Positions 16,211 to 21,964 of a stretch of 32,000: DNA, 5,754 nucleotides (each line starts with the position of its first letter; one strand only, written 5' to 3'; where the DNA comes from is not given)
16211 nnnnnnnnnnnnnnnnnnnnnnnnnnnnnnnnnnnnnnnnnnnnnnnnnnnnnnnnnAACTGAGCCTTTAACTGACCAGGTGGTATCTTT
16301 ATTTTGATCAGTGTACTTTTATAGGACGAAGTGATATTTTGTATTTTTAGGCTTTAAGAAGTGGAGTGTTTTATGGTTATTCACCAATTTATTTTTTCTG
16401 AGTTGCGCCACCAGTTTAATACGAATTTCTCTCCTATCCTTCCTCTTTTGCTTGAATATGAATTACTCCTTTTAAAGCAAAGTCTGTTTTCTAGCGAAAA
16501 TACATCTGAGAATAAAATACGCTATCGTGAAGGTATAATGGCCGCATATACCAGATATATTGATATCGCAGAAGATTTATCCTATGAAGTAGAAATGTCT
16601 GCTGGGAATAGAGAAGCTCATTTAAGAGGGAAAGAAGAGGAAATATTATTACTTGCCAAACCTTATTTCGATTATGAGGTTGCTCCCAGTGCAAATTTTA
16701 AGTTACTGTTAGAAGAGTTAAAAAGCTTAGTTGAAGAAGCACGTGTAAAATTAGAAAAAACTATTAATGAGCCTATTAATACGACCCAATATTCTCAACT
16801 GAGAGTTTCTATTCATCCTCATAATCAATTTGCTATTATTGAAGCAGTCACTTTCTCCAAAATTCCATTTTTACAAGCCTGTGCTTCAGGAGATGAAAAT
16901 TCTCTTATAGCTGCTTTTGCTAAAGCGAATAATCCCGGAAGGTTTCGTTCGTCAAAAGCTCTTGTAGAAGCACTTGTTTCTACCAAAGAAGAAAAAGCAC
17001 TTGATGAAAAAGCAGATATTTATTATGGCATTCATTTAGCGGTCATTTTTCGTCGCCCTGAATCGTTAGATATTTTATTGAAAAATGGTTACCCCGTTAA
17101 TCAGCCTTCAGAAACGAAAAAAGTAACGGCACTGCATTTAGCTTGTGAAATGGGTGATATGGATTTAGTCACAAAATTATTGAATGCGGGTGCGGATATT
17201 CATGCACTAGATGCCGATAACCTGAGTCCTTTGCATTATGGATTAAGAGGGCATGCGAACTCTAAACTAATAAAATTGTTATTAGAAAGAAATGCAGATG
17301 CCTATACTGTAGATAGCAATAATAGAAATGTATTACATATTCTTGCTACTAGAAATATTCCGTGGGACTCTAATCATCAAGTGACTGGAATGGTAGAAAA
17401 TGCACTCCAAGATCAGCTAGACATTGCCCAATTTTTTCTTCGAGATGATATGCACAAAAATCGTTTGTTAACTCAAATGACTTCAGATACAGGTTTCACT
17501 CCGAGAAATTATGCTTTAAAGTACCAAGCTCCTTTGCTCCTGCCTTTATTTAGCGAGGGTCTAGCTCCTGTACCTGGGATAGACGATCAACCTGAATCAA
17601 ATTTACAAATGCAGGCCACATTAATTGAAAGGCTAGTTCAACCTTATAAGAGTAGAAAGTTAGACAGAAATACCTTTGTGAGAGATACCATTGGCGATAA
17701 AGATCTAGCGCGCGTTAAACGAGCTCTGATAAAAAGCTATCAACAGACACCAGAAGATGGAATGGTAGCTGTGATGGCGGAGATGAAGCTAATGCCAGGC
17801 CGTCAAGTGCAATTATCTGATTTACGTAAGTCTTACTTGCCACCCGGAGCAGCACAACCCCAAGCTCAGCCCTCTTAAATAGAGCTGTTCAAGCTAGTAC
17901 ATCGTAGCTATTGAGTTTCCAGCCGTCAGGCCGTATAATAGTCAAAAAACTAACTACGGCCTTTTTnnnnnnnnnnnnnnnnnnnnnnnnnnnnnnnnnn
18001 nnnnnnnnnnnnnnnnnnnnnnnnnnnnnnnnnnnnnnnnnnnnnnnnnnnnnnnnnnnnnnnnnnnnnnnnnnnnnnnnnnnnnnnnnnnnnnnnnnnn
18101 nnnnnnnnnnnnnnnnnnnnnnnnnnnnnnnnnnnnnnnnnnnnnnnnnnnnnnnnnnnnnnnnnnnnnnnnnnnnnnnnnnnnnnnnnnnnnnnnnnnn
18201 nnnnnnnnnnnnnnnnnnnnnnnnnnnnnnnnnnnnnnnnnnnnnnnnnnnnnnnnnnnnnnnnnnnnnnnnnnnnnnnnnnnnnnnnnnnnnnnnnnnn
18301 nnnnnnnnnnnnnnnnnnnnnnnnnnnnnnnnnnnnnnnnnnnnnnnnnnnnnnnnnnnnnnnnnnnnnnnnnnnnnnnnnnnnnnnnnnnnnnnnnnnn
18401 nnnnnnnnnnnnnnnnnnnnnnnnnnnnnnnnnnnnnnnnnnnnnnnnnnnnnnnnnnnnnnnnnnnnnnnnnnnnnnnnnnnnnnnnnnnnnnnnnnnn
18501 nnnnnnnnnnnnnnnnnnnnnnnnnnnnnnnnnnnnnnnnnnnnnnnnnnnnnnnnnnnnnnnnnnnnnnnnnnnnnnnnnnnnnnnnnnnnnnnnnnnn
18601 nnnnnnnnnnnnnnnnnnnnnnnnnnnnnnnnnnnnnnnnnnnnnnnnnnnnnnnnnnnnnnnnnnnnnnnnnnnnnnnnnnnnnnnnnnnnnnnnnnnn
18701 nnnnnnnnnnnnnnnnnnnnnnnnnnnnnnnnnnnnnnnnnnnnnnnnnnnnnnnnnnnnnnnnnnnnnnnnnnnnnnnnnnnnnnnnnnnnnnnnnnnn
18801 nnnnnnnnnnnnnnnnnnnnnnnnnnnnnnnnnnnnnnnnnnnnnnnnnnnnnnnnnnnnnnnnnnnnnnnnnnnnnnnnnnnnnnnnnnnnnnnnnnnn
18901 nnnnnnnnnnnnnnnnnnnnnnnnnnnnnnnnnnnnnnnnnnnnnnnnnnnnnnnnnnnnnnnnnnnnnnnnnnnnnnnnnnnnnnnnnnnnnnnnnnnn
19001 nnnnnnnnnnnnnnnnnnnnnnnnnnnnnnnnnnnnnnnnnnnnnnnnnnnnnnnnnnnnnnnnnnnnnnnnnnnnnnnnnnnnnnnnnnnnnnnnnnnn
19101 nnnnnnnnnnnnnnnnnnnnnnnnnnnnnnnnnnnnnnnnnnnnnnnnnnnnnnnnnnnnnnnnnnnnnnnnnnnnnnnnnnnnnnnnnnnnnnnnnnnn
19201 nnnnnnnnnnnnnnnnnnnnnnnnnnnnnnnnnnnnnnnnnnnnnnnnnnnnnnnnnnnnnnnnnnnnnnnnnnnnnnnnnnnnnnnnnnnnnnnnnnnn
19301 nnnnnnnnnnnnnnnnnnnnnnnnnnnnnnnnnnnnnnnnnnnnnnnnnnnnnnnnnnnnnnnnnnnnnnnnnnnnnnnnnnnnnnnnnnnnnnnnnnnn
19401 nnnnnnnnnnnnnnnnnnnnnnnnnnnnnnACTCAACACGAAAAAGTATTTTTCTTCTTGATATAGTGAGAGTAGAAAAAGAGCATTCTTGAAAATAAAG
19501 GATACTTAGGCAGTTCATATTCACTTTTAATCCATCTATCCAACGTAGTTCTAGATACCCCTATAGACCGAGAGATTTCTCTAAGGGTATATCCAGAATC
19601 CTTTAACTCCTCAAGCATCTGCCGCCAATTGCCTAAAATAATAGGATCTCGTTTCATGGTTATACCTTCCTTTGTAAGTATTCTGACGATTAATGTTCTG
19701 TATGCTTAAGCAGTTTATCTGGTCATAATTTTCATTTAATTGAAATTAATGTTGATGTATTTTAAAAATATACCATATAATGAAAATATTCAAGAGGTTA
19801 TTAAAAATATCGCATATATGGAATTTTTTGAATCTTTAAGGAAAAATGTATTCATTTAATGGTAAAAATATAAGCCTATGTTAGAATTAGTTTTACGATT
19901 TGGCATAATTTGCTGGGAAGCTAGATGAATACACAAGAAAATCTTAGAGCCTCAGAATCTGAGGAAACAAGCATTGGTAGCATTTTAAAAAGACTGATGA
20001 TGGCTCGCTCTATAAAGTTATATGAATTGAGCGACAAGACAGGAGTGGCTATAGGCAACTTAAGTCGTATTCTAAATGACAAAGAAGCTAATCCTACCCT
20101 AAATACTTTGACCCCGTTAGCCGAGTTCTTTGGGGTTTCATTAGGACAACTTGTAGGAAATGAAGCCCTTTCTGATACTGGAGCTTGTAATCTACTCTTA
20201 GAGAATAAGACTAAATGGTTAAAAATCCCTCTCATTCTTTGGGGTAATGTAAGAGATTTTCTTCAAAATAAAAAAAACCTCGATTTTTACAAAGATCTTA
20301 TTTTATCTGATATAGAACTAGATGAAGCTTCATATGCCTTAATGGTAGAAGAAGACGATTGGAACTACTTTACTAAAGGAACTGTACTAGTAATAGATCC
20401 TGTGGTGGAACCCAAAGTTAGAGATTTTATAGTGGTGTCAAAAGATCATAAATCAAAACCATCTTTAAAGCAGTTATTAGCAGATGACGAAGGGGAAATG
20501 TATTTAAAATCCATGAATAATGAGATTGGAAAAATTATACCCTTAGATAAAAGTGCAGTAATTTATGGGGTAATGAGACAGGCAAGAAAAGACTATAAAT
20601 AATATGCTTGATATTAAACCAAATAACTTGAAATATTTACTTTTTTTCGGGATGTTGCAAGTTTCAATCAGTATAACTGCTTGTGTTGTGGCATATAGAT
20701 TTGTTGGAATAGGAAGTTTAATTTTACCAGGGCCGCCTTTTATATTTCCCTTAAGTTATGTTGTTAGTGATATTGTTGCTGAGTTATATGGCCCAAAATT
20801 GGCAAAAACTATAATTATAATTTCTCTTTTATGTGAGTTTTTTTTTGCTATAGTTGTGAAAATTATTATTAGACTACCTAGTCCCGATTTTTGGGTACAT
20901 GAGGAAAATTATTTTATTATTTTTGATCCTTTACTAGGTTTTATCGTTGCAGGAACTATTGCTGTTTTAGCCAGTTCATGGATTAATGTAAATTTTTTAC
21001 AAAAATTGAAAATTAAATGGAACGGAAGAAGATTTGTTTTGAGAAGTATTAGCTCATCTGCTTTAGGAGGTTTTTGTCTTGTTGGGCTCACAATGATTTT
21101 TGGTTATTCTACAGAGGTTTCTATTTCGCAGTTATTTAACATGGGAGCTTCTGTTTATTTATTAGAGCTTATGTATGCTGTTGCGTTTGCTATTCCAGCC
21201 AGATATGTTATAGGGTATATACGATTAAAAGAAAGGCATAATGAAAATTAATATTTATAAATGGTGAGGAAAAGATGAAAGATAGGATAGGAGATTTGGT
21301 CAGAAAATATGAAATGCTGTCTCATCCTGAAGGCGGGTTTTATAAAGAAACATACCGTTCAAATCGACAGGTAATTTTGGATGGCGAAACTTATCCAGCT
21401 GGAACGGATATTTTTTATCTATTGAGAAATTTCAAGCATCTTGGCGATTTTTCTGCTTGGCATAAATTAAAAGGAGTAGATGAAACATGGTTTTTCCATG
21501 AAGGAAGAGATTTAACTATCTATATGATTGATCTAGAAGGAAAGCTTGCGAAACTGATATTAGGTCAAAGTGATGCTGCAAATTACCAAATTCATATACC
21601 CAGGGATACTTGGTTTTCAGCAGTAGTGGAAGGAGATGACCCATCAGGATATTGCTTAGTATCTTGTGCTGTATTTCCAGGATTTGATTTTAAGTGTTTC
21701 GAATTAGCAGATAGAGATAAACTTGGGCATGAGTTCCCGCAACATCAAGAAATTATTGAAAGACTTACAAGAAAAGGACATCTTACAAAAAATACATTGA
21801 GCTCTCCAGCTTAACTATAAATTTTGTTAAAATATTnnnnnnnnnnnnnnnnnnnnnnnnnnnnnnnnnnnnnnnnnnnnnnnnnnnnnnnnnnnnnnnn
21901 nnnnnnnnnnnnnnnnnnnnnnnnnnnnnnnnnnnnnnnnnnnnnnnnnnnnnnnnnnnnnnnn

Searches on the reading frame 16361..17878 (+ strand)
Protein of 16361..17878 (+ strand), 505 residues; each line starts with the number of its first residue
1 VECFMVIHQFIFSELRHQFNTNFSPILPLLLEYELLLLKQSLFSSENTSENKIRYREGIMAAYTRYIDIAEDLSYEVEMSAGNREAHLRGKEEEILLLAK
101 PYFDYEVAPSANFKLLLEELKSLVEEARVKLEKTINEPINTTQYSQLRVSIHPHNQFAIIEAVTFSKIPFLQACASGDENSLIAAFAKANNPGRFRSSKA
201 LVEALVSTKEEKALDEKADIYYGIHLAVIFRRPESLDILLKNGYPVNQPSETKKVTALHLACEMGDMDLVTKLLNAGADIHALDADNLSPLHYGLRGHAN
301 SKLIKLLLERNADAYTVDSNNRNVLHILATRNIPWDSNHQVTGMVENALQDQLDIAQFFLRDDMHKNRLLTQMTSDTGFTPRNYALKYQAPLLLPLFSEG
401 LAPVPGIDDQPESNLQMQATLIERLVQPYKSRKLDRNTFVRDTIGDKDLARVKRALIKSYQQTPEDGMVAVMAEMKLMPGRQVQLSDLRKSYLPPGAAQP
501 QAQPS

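Call 6: search_protein_families(library=pfam, proteins=[window:16361-17878:+], max_evalue=0.001)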
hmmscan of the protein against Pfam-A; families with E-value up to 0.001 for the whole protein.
window:16361-17878:+ (505 aa): 5 families
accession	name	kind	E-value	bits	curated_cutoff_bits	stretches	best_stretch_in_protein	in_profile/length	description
PF12796.13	Ank_2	-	1.6e-14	54.6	27.3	2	224-315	1-87/90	Ankyrin repeats (3 copies)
PF13637.12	Ank_4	-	1.4e-12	47.9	22.7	2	258-308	1-50/50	Ankyrin repeats (many copies)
PF00023.36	Ank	-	6.9e-12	45.4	21.1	1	256-284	4-32/33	Ankyrin repeat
PF13606.12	Ank_3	-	8.5e-10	38.4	22.3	0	256-282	4-30/30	Ankyrin repeat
PF13857.12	Ank_5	-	1.1e-09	38.9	27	1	239-293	1-55/56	Ankyrin repeats (many copies)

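Call 61: search_protein_families(library=ncbifam, proteins=[window:16361-17878:+], max_evalue=0.01)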
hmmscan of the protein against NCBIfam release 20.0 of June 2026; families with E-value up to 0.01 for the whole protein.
window:16361-17878:+ (505 aa): 9 families
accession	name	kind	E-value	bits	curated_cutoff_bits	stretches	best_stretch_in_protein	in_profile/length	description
NF043022.1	T4SS_AnkG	equivalog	9.3e-10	37.8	500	1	203-327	313-442/455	Dot/Icm T4SS effector AnkG/AnkZ/LegA7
NF043029.1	T4SS_AnkY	equivalog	7.7e-09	34.5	600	1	245-328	449-531/543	Dot/Icm T4SS effector AnkY/LegA9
NF043028.1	T4SS_AnkX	equivalog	4.3e-08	31.8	1400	1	226-315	554-645/938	Dot/Icm T4SS effector AnkN/AnkX/LegA8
NF043023.1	T4SS_AnkH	equivalog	1.4e-07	30.6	600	1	226-313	38-123/467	Dot/Icm T4SS effector AnkH/LegA3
NF043021.1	T4SS_AnkF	equivalog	0.00026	19.4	1000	1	251-437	616-701/917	Dot/Icm T4SS effector AnkF/LegA14/Ceg31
TIGR00870.1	trp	subfamily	0.00031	18.9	498.75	1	250-330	127-220/747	transient-receptor-potential calcium channel protein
NF043019.1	T4SS_AnkC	equivalog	0.00041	19.3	450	1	221-288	168-235/459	Dot/Icm T4SS effector AnkC/LegA12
NF041931.2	MzaA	equivalog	0.0015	17.4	800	1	235-324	17-106/726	MZA anti-phage system associated sigma-70 family RNA polymerase sigma factor MzaA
NF043024.1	T4SS_AnkI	equivalog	0.0063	15.3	550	1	250-327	237-323/439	Dot/Icm T4SS effector AnkI/LegAS4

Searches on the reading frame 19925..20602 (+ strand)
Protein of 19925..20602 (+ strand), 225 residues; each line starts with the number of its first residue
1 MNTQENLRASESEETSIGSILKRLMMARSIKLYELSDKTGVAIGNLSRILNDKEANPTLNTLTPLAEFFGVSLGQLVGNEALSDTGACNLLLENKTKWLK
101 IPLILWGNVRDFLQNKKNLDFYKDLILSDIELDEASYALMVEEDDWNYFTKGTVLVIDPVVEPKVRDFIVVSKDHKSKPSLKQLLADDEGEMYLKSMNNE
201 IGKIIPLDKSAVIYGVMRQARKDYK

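Call 6: search_protein_families(library=pfam, proteins=[window:19925-20602:+], max_evalue=0.001)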
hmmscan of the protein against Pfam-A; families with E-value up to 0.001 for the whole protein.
window:19925-20602:+ (225 aa): 4 families
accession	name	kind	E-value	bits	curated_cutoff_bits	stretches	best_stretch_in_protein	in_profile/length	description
PF13443.12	HTH_26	-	2.5e-09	37.7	22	1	21-77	2-58/63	Cro/C1-type HTH DNA-binding domain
PF01381.28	HTH_3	-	7.2e-08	32.8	23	1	21-75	1-54/55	Helix-turn-helix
PF00717.28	Peptidase_S24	-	1.5e-05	25.2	23.3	1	131-205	30-102/116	Peptidase S24-like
PF12844.13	HTH_19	-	5.9e-05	23.3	30.2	1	26-77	9-59/64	Helix-turn-helix domain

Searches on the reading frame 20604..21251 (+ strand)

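Call 6: search_protein_families(library=pfam, proteins=[window:20604-21251:+], max_evalue=0.001)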
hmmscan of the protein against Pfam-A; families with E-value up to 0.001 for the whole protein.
window:20604-21251:+ (215 aa): 1 family
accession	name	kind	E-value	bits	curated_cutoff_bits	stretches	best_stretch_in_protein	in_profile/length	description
PF02592.20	Vut_1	-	2.9e-26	93.1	27.2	1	46-202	5-151/152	Putative vitamin uptake transporter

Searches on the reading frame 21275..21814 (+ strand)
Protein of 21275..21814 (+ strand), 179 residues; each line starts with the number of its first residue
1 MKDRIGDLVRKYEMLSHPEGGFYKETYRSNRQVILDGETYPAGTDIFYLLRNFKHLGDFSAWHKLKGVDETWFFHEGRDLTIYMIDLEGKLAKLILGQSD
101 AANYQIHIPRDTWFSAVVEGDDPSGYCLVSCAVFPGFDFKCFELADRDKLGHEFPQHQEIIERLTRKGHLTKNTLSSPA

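Call 6: search_protein_families(library=pfam, proteins=[window:21275-21814:+], max_evalue=0.001)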
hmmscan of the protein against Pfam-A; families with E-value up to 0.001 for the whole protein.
window:21275-21814:+ (179 aa): 1 family
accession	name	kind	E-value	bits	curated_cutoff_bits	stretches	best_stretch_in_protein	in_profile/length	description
PF06172.17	Cupin_5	-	1.1e-35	123.2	25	1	7-145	2-139/139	Cupin superfamily (DUF985)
